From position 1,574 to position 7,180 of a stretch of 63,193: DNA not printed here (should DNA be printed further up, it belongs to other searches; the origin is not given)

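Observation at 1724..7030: Stand-alone 1,768-aa fusion of SNF2-like lobe, DEAH C-lobe, DUF1998/MrfA Zn module and Vsr-like endonuclease: candidate single-gene defence (or repair) helicase-nuclease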

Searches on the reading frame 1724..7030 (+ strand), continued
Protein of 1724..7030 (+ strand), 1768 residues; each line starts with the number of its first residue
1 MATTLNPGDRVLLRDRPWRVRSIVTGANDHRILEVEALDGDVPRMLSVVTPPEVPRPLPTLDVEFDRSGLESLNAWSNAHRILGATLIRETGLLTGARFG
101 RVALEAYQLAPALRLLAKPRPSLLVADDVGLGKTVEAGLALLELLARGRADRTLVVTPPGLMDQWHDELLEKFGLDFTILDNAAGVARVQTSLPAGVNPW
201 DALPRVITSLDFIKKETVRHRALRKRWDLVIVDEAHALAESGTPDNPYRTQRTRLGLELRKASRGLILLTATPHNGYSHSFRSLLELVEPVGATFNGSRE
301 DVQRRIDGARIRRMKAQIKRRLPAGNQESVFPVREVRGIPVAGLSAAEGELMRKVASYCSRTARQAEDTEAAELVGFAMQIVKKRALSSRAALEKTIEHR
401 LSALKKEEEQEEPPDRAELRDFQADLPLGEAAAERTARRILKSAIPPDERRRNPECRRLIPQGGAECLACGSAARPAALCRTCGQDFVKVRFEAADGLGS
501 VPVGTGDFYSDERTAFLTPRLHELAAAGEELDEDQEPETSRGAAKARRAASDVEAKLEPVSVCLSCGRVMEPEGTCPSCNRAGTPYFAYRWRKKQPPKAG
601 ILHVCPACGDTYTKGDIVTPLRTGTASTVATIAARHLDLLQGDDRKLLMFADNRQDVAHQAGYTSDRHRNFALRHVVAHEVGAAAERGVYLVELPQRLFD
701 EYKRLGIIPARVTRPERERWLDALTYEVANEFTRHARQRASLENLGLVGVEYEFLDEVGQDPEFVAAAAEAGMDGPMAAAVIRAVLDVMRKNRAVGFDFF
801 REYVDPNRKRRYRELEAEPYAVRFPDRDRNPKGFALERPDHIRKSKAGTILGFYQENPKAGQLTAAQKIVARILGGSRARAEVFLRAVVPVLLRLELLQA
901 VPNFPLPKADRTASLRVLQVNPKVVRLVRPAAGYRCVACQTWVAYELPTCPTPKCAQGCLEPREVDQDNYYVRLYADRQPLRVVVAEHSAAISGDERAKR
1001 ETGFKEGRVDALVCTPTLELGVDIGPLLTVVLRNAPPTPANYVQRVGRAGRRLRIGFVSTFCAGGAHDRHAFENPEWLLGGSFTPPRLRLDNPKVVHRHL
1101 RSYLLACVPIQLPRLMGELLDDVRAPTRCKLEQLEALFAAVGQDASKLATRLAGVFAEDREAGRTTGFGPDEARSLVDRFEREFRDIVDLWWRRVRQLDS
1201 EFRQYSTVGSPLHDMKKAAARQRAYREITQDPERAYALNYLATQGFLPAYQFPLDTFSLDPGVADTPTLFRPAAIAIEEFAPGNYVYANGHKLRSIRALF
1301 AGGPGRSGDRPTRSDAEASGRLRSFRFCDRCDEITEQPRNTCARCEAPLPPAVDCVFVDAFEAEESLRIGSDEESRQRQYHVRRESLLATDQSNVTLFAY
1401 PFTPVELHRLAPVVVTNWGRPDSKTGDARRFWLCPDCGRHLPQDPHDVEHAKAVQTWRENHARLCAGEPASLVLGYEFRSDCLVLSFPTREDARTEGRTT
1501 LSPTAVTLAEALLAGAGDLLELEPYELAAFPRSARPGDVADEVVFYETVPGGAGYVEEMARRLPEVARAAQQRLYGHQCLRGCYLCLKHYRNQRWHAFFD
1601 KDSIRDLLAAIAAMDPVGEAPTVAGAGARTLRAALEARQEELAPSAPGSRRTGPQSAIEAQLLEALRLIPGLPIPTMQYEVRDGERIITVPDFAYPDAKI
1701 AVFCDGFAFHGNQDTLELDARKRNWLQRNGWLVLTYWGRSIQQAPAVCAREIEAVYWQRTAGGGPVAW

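Call 35: search_protein_families(library=pfam, proteins=[L012:15242-16477:+, L012:16464-17135:+, L012:17615-18808:+, L012:1360-2274:+, L012:54-1214:+, L011:8058-9848:-, L011:15945-17204:-, L011:17201-18445:-, L002:9149-9991:+, L012:19799-22267:+], max_evalue=0.001)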
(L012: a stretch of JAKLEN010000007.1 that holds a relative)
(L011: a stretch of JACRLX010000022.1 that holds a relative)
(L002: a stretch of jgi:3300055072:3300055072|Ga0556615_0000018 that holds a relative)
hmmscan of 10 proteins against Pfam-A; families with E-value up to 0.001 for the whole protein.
L012:15242-16477:+ (412 aa): 8 families
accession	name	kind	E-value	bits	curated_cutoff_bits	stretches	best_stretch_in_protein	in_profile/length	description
PF13175.12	AAA_15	-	6e-21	75.9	32.1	2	214-309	291-374/374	AAA ATPase domain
PF13304.12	AAA_21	-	5.3e-18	66.5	27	1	244-309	239-303/304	AAA domain, putative AbiEii toxin, Type IV TA system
PF13476.12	AAA_23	-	1.7e-09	39.1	27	1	5-43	2-40/201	AAA domain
PF02463.25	SMC_N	-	9.4e-09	35.5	40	1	3-43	3-45/220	RecF/RecN/SMC N terminal domain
PF13555.12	AAA_29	-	4e-06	26.9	27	1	4-39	3-39/61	P-loop containing region of AAA domain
PF13401.12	AAA_22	-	3.8e-05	24.4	27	1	20-77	3-61/130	AAA domain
PF00005.33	ABC_tran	-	8.8e-05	23.6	25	1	14-46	2-35/137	ABC transporter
PF11398.14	DUF2813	-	0.00067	19.6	21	0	268-338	286-353/372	Protein of unknown function (DUF2813)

L012:16464-17135:+ (224 aa): 1 family
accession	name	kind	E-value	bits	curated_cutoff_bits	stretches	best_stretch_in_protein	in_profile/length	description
PF01844.29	HNH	-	2.9e-06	27.8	21.4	1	53-99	1-45/47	HNH endonuclease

L012:17615-18808:+ (398 aa): 0 families

L012:1360-2274:+ (305 aa): 0 families

L012:54-1214:+ (387 aa): 0 families

L011:8058-9848:- (596 aa): 0 families

L011:15945-17204:- (419 aa): 2 families
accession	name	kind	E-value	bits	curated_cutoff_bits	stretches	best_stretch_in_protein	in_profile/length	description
PF02687.27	FtsX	-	6.7e-16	58.9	25.5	1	292-409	2-118/120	FtsX-like permease C-terminal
PF12704.14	MacB_PCD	-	1.6e-12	48.6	27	1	21-192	3-159/207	MacB-like periplasmic core domain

L011:17201-18445:- (414 aa): 2 families
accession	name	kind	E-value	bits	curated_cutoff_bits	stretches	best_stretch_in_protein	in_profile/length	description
PF00005.33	ABC_tran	-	1.2e-28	100.9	25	1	207-358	4-137/137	ABC transporter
PF13304.12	AAA_21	-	3.3e-06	27.8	27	0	326-390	234-300/304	AAA domain, putative AbiEii toxin, Type IV TA system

L002:9149-9991:+ (281 aa): 0 families

L012:19799-22267:+ (823 aa): 7 families
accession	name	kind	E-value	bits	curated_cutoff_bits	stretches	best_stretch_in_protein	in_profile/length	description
PF05362.19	Lon_C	-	9.9e-87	290.2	21.1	1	590-791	2-203/205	Lon protease (S16) C-terminal proteolytic domain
PF02190.22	LON_substr_bdg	-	9.9e-52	176.2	28.7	1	28-222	1-200/200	ATP-dependent protease La (LON) substrate-binding domain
PF00004.35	AAA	-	5.5e-25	88.8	21.2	1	372-508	1-125/131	ATPase family associated with various cellular activities (AAA)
PF22667.2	Lon_lid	-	2.7e-20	72.2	27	1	534-585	2-54/57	Lon protease AAA+ ATPase lid domain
PF07728.20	AAA_5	-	2e-09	38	22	1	372-506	2-139/139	AAA domain (dynein-related subfamily)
PF13541.12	ChlI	-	9e-09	35.7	27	1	636-760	4-121/121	Subunit ChlI of Mg-chelatase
PF08298.17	AAA_PrkA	-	0.00046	19.8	25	1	340-395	57-111/358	PrkA AAA domain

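Call 36: search_protein_families(library=padloc, proteins=[L012:15242-16477:+, L012:16464-17135:+, L012:17615-18808:+, L011:8058-9848:-, L002:9149-9991:+, L012:9977-15229:+, L012:5624-9898:+, L012:2529-5624:+], max_evalue=0.00001)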
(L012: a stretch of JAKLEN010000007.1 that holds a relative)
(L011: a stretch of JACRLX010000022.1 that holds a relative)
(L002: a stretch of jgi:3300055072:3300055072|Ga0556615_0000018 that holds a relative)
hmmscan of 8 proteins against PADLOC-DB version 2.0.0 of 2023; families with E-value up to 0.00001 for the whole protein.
L012:15242-16477:+ (412 aa): 127 families (the best 25 are shown)
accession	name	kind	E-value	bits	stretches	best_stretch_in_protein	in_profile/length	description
PDLC00290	PtuA1|PtuA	-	5.3e-156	518.1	1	1-408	2-412/414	AAA ATPase domain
PDLC00276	PtuA1|PtuA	-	9.9e-91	301.4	1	178-406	7-236/239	AAA ATPase domain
PDLC00271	PtuA1|PtuA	-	1.2e-34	118.6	2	265-400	278-409/421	AAA ATPase domain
PDLC00278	PtuA1|PtuA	-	1.2e-32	111.8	2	267-390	289-409/436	AAA ATPase domain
PDLC02913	ATPase_I-A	-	1.9e-31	107.8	2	265-389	363-483/508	-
PDLC00268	PtuA1|PtuA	-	2.1e-31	107.8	1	3-324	6-326/411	AAA ATPase domain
PDLC00267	PtuA1|PtuA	-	3.6e-30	103.4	2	268-324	288-344/438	AAA ATPase domain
PDLC00305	PtuA1|PtuA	-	9.6e-30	102.2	1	3-352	4-330/392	AAA ATPase domain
PDLC00299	PtuA1|PtuA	-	1.4e-29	101.5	2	265-393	377-510/535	AAA ATPase domain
PDLC00279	PtuA1|PtuA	-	7.4e-28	95.8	1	3-388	7-386/416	AAA ATPase domain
PDLC00298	PtuA1|PtuA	-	4.4e-27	93.2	2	267-390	283-402/423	AAA ATPase domain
PDLC00310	PtuA1|PtuA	-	4.6e-27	93.2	2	267-390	292-415/443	AAA ATPase domain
PDLC00304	PtuA1|PtuA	-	2.2e-26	91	1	22-327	39-350/444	AAA ATPase domain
PDLC00311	PtuA1|PtuA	-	6e-25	86.1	2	269-389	311-430/455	AAA ATPase domain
PDLC00277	PtuA1|PtuA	-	6.4e-25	86.2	2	265-388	284-402/423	AAA ATPase domain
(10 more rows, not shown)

L012:16464-17135:+ (224 aa): 48 families (the best 25 are shown)
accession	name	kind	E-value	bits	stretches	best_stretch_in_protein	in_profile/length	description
PDLC00337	PtuB1|PtuB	-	2.5e-61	205.3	1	1-207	1-209/216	Unknown function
PDLC00339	PtuB1|PtuB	-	7.2e-23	79.7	2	34-70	48-84/261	Unknown function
PDLC00342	PtuB1|PtuB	-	2.7e-19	67.5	1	3-204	3-207/247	Unknown function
PDLC00336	PtuB1|PtuB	-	4.5e-18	63.8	1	6-121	6-134/250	Unknown function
PDLC02924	HNH_I-A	-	9.3e-17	59.7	1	1-199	1-189/198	-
PDLC00292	PtuA1|PtuA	-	3.3e-15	53.5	1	30-206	38-241/726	AAA ATPase domain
PDLC00315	PtuB1|PtuB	-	1e-14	52.9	1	39-122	19-100/227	Unknown function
PDLC00331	PtuB1|PtuB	-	1e-14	52.7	1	31-125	15-106/222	Unknown function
PDLC00328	PtuB1|PtuB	-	1.1e-14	52.6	1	32-100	42-119/295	Unknown function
PDLC00351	PtuB1|PtuB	-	1.4e-14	52.6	1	1-108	1-115/195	Unknown function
PDLC00321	PtuB1|PtuB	-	2.8e-14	51.4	1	29-121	18-106/223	Unknown function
PDLC00319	PtuB1|PtuB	-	3.6e-14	51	1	31-98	49-128/310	Unknown function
PDLC00323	PtuB1|PtuB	-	4.5e-14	50.6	1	33-122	17-101/215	Unknown function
PDLC00324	PtuB1|PtuB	-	6.4e-14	50.2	1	1-204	1-201/209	Unknown function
PDLC00345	PtuB1|PtuB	-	7e-14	49.9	1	32-100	33-103/223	Unknown function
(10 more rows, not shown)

L012:17615-18808:+ (398 aa): 0 families

L011:8058-9848:- (596 aa): 0 families

L002:9149-9991:+ (281 aa): 0 families

L012:9977-15229:+ (1751 aa): 30 families (the best 25 are shown)
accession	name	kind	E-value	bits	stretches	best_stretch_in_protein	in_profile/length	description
PDLC00013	DruE1|DruE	-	1.4e-141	472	3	918-1608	977-1685/1776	SNF2 family N-terminal domain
PDLC00037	DruE3|DruE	-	3e-133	444.4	2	23-653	28-653/2055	SNF2 family N-terminal domain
PDLC00015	DruE2|DruE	-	3e-102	341.5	6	918-1095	1075-1270/1887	SNF2 family N-terminal domain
PDLC00035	DruE3|DruE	-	8.1e-101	336.6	2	27-652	33-652/1460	SNF2 family N-terminal domain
PDLC00014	DruE2|DruE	-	1.9e-100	335.3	6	952-1095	1143-1299/1928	SNF2 family N-terminal domain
PDLC00036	DruE3|DruE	-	5.6e-96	320.1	2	89-309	94-317/2023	SNF2 family N-terminal domain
PDLC00051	DruE4|DruE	-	5.7e-96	320.5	6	918-1101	1032-1230/1829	SNF2 family N-terminal domain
PDLC02503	BrxHI|BrxHII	-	5.9e-36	122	2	88-279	25-196/698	BrxHI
PDLC03960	SngC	-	8.6e-30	102.1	2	86-281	23-198/720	-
PDLC02896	DpdJ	-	9.8e-29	97.7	3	102-161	180-240/1487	DpdJ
PDLC02501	BrxHI|BrxHII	-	2.6e-23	80.1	2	86-282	22-199/925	BrxHI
PDLC02570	DrmA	-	2e-17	60.8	1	96-161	184-249/851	DrmA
PDLC02569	DrmA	-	4.6e-17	59.1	2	984-1040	816-873/1095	DrmA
PDLC02897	DpdJ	-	5.4e-16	55.6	2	92-278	104-287/1570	DpdJ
PDLC03928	PsyrT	-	8.3e-11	38.9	1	955-1041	252-336/689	-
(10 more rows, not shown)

L012:5624-9898:+ (1425 aa): 32 families (the best 25 are shown)
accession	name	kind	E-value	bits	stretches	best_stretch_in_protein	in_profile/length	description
PDLC02643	DrmMI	-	1.3e-92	309.5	1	99-874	123-878/1347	DrmMI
PDLC02638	DrmMI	-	5.9e-67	224.6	2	119-685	151-717/935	DrmMI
PDLC03613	REase_MTase_IIG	-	8.3e-64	213.8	3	845-1256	729-1090/1250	Type IIG restriction enzyme-methyltransferase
PDLC03622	REase_MTase_IIG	-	1.2e-63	213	2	492-948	426-911/1524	Type IIG restriction enzyme-methyltransferase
PDLC03620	REase_MTase_IIG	-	1.5e-38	130.1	3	563-687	605-727/1378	Type IIG restriction enzyme-methyltransferase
PDLC02645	DrmMI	-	1.9e-37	126.9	2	517-688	536-715/772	DrmMI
PDLC03618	REase_MTase_IIG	-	4.2e-37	125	2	520-687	539-714/1429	Type IIG restriction enzyme-methyltransferase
PDLC02644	DrmMI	-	1.2e-33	114.2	2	517-686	52-229/988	DrmMI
PDLC03614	REase_MTase_IIG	-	1.9e-31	106.6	3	837-1014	923-1090/1584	Type IIG restriction enzyme-methyltransferase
PDLC02639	DrmMI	-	4.6e-28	95.9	2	527-685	247-386/803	DrmMI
PDLC03611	REase_MTase_IIG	-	2.7e-27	92.7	2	499-686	486-654/1532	Type IIG restriction enzyme-methyltransferase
PDLC03629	REase_MTase_IIG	-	5.9e-22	75.3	1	557-727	430-570/1182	Type IIG restriction enzyme-methyltransferase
PDLC03604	REase_MTase_IIG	-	2.7e-21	73.4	1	527-662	353-471/1011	Type IIG restriction enzyme-methyltransferase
PDLC02646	DrmMI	-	5.5e-20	69.1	1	627-685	39-97/792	DrmMI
PDLC03612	REase_MTase_IIG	-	2.7e-16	56.9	0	845-877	786-819/1247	Type IIG restriction enzyme-methyltransferase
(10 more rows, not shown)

L012:2529-5624:+ (1032 aa): 43 families (the best 25 are shown)
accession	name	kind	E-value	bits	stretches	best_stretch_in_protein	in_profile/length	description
PDLC02621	DrmD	-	2.3e-129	431.4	1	29-659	11-674/1040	DrmD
PDLC02572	DrmA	-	1e-101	339.6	1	32-684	15-695/1043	DrmA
PDLC02504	BrxHI|BrxHII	-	1.8e-95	318.8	1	120-803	100-766/971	BrxHII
PDLC02632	DrmD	-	2.5e-85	285.3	1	29-624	14-632/662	DrmD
PDLC02633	DrmD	-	9.4e-82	273.3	1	105-630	102-642/839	DrmD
PDLC00659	HmaA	-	1.1e-79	266.6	2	149-436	125-404/1176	SNF2 helicase / DEAD-box helicase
PDLC02500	BrxHI|BrxHII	-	4.7e-70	235.2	1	132-646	93-603/933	BrxHI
PDLC02624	DrmD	-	6.5e-62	207.9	1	167-624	2-473/652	DrmD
PDLC02620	DrmD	-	8e-59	197.5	1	140-651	111-611/1060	DrmD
PDLC02853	DpdE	-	7.2e-53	177.8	1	128-648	96-632/985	DpdE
PDLC02623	DrmD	-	1.5e-51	173.3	2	492-660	503-668/1040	DrmD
PDLC02622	DrmD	-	6.3e-49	165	1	105-418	99-412/422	DrmD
PDLC02843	DpdE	-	3.9e-45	152.2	2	128-318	157-316/1091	DpdE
PDLC02840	DpdE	-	3.7e-44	149.3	3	498-636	538-673/1091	DpdE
PDLC02619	DrmD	-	4.3e-41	138.9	2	149-554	53-449/872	DrmD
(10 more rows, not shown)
